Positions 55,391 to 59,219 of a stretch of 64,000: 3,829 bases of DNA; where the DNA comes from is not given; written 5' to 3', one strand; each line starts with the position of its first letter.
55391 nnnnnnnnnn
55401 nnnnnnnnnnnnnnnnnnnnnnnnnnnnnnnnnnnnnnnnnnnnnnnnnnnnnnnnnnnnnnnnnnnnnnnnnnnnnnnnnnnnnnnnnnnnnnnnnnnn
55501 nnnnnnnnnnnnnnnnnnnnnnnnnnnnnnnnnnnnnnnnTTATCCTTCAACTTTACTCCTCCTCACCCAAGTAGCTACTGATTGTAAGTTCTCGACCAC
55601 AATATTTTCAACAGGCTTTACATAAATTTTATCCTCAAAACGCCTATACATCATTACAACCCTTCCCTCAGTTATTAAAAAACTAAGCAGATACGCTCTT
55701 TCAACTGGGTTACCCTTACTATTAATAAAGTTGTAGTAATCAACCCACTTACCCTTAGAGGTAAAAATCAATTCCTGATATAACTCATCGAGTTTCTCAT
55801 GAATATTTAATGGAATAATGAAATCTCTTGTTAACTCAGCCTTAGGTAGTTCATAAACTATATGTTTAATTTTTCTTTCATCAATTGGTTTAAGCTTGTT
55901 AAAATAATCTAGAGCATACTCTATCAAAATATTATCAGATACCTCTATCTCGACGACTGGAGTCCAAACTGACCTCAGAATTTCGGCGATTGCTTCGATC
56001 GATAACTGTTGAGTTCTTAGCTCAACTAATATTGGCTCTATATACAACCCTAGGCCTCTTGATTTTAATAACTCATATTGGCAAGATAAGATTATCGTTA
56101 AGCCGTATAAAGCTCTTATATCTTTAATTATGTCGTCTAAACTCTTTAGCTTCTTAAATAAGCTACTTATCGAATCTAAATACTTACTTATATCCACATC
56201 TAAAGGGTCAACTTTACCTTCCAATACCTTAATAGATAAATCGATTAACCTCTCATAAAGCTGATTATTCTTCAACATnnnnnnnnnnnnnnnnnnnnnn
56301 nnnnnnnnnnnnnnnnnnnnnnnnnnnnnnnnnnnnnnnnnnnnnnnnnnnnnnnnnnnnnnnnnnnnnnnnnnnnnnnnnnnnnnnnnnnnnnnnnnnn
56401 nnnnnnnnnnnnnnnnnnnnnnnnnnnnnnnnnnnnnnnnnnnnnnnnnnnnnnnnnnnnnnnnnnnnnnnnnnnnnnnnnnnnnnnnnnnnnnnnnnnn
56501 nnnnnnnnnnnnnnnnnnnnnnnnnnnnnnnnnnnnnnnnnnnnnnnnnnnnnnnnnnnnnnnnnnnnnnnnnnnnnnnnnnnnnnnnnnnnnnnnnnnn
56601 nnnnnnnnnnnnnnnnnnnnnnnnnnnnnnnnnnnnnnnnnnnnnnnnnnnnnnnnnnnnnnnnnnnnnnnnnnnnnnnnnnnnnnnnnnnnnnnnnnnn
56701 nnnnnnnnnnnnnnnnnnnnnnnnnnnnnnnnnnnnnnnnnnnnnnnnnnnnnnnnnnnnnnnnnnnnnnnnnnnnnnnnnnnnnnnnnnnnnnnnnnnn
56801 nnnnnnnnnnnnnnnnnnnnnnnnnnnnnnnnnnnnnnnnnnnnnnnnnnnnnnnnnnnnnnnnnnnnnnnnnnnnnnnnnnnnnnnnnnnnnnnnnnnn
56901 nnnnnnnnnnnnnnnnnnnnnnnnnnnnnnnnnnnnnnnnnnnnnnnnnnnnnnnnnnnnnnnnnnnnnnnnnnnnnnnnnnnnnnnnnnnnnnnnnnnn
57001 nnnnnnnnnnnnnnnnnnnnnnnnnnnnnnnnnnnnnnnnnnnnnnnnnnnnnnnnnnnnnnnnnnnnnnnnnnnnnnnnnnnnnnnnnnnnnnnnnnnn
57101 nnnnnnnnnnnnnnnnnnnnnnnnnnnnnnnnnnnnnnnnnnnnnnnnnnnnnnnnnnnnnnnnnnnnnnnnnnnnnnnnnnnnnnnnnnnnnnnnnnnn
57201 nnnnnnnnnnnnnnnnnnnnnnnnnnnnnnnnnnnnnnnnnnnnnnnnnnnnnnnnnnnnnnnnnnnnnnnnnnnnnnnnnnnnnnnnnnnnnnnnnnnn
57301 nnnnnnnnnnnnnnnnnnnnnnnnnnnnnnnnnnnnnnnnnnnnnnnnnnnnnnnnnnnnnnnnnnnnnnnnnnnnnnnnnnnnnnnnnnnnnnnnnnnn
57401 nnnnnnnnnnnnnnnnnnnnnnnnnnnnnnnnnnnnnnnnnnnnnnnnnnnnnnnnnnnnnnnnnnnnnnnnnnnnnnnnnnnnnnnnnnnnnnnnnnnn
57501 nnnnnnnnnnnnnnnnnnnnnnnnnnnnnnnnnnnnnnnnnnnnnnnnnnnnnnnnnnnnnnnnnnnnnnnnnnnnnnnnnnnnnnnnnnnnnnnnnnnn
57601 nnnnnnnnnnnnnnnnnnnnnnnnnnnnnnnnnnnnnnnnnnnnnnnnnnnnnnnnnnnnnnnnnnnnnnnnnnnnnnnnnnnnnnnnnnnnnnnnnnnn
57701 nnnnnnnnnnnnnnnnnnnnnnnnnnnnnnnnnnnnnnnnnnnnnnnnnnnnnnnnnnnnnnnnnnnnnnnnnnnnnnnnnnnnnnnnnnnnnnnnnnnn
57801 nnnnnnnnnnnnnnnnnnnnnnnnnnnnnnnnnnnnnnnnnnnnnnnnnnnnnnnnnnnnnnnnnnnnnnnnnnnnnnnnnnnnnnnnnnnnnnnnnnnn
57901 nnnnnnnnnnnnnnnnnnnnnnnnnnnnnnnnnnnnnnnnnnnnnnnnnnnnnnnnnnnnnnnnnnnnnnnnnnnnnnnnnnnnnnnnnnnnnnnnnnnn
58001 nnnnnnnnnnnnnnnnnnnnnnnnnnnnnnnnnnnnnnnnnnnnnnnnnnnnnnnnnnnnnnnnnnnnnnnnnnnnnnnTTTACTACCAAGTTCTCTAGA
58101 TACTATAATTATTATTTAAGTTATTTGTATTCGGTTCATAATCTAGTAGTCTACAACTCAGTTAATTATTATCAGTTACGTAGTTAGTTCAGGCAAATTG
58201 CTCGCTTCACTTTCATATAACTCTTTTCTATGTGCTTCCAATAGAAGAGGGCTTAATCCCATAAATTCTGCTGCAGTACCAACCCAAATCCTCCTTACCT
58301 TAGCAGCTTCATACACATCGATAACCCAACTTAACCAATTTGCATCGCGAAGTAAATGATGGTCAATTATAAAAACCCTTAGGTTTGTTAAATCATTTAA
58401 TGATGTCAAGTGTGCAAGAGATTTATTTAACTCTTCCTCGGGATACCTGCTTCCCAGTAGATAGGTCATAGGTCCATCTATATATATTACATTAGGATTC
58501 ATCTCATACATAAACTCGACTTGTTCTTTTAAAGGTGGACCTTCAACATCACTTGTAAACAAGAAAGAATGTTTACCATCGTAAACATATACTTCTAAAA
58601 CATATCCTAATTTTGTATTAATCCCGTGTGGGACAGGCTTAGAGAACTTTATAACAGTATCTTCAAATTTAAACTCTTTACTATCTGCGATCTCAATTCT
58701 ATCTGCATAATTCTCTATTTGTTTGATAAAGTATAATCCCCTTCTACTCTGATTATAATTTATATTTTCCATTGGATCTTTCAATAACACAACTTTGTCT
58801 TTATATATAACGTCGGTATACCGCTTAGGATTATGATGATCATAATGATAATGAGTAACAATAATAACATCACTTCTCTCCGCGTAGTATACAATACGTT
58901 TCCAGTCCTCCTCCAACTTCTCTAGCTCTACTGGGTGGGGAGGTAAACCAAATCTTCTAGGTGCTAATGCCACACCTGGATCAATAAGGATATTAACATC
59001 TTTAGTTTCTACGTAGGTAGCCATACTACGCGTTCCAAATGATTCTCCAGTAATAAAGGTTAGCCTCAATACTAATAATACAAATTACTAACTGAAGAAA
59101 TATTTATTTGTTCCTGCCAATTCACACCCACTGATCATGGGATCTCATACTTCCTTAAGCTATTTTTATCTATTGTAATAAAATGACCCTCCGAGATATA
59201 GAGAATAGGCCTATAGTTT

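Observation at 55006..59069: Compact hinge-less SMC-like ATPase + ScpA-like kleisin + ScpB-like kite operon, preceded by an MBL-fold hydrolase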

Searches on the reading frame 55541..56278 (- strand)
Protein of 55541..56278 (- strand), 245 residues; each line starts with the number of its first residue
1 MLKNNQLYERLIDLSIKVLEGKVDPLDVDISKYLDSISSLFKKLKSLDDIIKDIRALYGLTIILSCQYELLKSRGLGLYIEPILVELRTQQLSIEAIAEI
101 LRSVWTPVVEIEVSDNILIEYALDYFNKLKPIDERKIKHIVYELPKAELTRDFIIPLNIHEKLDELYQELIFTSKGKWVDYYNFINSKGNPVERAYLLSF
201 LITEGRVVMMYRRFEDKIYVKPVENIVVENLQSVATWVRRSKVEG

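Call 3: search_protein_families(library=pfam, proteins=[window:55541-56278:-], max_evalue=1)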
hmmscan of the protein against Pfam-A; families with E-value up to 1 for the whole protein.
window:55541-56278:- (245 aa): 2 families
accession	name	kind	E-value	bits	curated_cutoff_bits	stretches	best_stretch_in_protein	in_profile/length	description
PF08743.15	Nse4_C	-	0.15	12.7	26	1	189-223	15-48/89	Nse4 C-terminal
PF14223.13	Retrotran_gag_2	-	0.17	11.7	27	1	27-72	96-141/172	gag-polypeptide of LTR copia-type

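Call 4: search_protein_families(library=ncbifam, proteins=[window:55541-56278:-], max_evalue=1)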
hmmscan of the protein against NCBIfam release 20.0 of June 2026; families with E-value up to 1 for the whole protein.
window:55541-56278:- (245 aa): 0 families

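Call 21: find_homologous_proteins(query=window:55541-56278:-, max_evalue=0.001)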
Query window:55541-56278:- (245 aa): 8 proteins with E <= 0.001 among 1059 candidates.
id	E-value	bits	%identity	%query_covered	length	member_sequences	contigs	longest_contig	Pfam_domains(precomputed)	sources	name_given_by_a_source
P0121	2.2e-151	520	100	100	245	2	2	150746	-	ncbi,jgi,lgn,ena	-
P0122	1.0e-83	299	57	99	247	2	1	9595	-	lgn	-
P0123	8.5e-72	260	54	100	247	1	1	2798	-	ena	-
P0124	4.4e-58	215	43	100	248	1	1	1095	-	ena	-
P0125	1.2e-57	213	49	90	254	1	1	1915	-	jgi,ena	-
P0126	2.6e-54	202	46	90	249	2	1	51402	-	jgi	-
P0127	9.6e-48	181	42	96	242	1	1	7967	-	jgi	jgi:hypothetical protein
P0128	2.4e-24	104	32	87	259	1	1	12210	-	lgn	-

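Call 41: search_solved_structures(query=A2, max_evalue=10, show_alignments=2)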
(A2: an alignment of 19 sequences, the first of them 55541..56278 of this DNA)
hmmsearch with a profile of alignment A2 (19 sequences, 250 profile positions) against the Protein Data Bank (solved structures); distinct sequences matched with E-value up to 10: 9.
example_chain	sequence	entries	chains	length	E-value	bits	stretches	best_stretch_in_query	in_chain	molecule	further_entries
7ymd_A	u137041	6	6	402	0.0044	19.5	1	135-214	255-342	Non-structural maintenance of chromosome element 4 | Non-structural maintenance of chromosomes element 4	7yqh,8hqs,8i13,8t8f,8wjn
7tve_G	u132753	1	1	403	0.0044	19.5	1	135-214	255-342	Non-structural maintenance of chromosome element 4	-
9lwi_D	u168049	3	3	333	0.011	18.2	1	157-214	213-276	EP300-interacting inhibitor of differentiation 3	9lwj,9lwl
7qcd_F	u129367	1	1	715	0.012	18.1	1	135-214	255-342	Non-structural maintenance of chromosome element 4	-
4i99_C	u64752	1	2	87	0.045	16.2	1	158-224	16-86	Putative uncharacterized protein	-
5xns_C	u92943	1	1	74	0.061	15.8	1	161-226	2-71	Segregation and condensation protein A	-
9viw_A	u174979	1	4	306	0.55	12.7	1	37-103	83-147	Bacterioferritin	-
2j13_A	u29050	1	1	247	0.6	12.5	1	126-184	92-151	POLYSACCHARIDE DEACETYLASE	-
9hac_B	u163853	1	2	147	1.6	11.1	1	3-53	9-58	BBF-14_binder4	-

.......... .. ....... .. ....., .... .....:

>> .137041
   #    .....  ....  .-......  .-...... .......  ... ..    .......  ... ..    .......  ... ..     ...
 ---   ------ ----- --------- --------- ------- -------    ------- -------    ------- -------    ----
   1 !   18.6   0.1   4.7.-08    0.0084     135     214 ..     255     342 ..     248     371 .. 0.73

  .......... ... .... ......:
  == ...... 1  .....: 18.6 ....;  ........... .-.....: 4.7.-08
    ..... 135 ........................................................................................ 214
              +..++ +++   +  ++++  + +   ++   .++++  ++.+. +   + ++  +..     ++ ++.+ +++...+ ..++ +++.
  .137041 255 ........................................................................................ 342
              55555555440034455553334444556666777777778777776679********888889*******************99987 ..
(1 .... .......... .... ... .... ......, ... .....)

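Call 43: search_protein_families(library=pfam, alignment_id=A2, max_evalue=1)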
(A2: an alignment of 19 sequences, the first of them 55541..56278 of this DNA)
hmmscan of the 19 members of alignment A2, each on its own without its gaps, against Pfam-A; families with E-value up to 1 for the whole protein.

A. member 1, window:55541-56278:- (245 aa): 2 families
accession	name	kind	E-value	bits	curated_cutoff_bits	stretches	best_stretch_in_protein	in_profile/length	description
PF08743.15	Nse4_C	-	0.15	12.7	26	1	189-223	15-48/89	Nse4 C-terminal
PF14223.13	Retrotran_gag_2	-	0.17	11.7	27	1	27-72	96-141/172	gag-polypeptide of LTR copia-type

B. families by the number of members that match (of 19 scanned): 13 families
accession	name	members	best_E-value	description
PF08743.15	Nse4_C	12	3.4e-07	Nse4 C-terminal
PF16298.10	DUF4940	2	0.015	Domain of unknown function (DUF4940)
PF07669.17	Eco57I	2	0.14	Eco57I restriction-modification methylase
PF17098.10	Wtap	1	0.072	WTAP/Mum2p family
PF22141.1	Thiaminase-1_dom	1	0.084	Thiaminase-1 domain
PF02334.22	RTP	1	0.1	Replication terminator protein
PF00761.25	Polyoma_coat2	1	0.13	Polyomavirus coat protein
PF06500.17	FrsA-like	1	0.15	Esterase FrsA-like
PF19121.6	DUF5805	1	0.15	Family of unknown function (DUF5805)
PF14223.13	Retrotran_gag_2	1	0.17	gag-polypeptide of LTR copia-type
PF02755.20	RPEL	1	0.19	RPEL repeat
PF14071.11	YlbD_coat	1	0.32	Putative coat protein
PF14261.11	DUF4351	1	0.36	Domain of unknown function (DUF4351)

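Call 75: search_protein_families(library=padloc, proteins=[window:55541-56278:-], max_evalue=0.01)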
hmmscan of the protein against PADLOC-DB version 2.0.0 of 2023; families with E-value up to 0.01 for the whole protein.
window:55541-56278:- (245 aa): 1 family
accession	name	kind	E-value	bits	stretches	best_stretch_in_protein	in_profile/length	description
PDLC04420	PDC-M11A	-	0.0048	13.9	1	137-217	209-285/376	-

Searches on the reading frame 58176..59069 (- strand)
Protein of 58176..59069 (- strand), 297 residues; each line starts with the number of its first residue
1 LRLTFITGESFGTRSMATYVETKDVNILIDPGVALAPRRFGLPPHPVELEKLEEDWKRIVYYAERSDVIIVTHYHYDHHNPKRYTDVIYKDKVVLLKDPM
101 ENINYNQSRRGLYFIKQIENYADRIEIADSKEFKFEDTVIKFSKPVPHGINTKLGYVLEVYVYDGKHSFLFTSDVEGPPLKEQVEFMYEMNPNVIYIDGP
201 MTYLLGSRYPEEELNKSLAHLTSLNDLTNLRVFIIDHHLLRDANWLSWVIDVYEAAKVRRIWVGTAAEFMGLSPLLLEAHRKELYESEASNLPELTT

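Call 3: search_protein_families(library=pfam, proteins=[window:58176-59069:-], max_evalue=1)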
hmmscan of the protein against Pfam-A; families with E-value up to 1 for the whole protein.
window:58176-59069:- (297 aa): 4 families
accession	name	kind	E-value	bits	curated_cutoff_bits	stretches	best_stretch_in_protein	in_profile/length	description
PF00753.33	Lactamase_B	-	9.8e-08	32.6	22.7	1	15-186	6-161/196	Metallo-beta-lactamase superfamily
PF12706.13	Lactamase_B_2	-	2.5e-05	24.4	27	1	26-179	2-147/200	Beta-lactamase superfamily domain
PF13483.12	Lactamase_B_3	-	0.0026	18.2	24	1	19-99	11-65/160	Beta-lactamase superfamily domain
PF09860.14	DUF2087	-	0.1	13.2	22.4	1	206-241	26-60/69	Uncharacterized protein conserved in bacteria (DUF2087)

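Call 4: search_protein_families(library=ncbifam, proteins=[window:58176-59069:-], max_evalue=1)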
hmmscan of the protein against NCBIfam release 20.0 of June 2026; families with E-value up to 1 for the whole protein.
window:58176-59069:- (297 aa): 9 families
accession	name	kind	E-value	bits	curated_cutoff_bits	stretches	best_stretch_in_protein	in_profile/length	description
NF003287.0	PRK04286.1-1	equivalog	7.8e-93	311.1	286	1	1-289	1-290/308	hypothetical protein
NF003289.0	PRK04286.1-3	equivalog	4.4e-72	243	526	1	1-287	1-284/292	hypothetical protein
NF003290.0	PRK04286.1-6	equivalog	2.1e-63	214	526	1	1-291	1-291/307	hypothetical protein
NF003288.0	PRK04286.1-2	equivalog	1.4e-38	132.8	409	1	1-287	1-280/303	hypothetical protein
TIGR03675.1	arCOG00543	equivalog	0.0081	14.4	580.2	1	2-79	176-242/631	beta-CASP ribonuclease aCPSF1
NF047919.1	lactonase_YtnP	equivalog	0.049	12.8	425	1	16-80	48-114/274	YtnP family quorum-quenching lactonase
TIGR00361.1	ComEC_Rec2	equivalog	0.092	10.9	190.05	1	66-186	492-592/663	DNA internalization-related competence protein ComEC/Rec2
NF001911.0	PRK00685.1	equivalog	0.13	11.7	144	1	17-79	10-54/228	metal-dependent hydrolase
NF006906.0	PRK09400.1-1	equivalog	0.17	11.4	95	1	49-67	10-28/62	preprotein translocase subunit SecE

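Call 62: search_solved_structures(query=window:58176-59069:-, max_evalue=1)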
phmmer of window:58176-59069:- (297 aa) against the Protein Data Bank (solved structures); distinct sequences matched with E-value up to 1: 4.
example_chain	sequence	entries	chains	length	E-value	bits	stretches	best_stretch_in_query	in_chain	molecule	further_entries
7egt_A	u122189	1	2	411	0.16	14.4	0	31-70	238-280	UvrABC system protein B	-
1c4o_A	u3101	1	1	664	0.58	12.5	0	31-70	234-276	DNA NUCLEOTIDE EXCISION REPAIR ENZYME UVRB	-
1d2m_A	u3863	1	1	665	0.58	12.5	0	31-70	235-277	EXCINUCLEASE ABC SUBUNIT B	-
9qq6_A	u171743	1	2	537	0.86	12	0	96-156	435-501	histidine kinase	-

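Call 75: search_protein_families(library=padloc, proteins=[window:58176-59069:-], max_evalue=0.01)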
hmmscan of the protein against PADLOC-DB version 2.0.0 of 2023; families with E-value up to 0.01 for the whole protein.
window:58176-59069:- (297 aa): 1 family
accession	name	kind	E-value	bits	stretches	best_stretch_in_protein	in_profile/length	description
PDLC03854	LmuA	-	0.00057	17.1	1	21-79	23-70/345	-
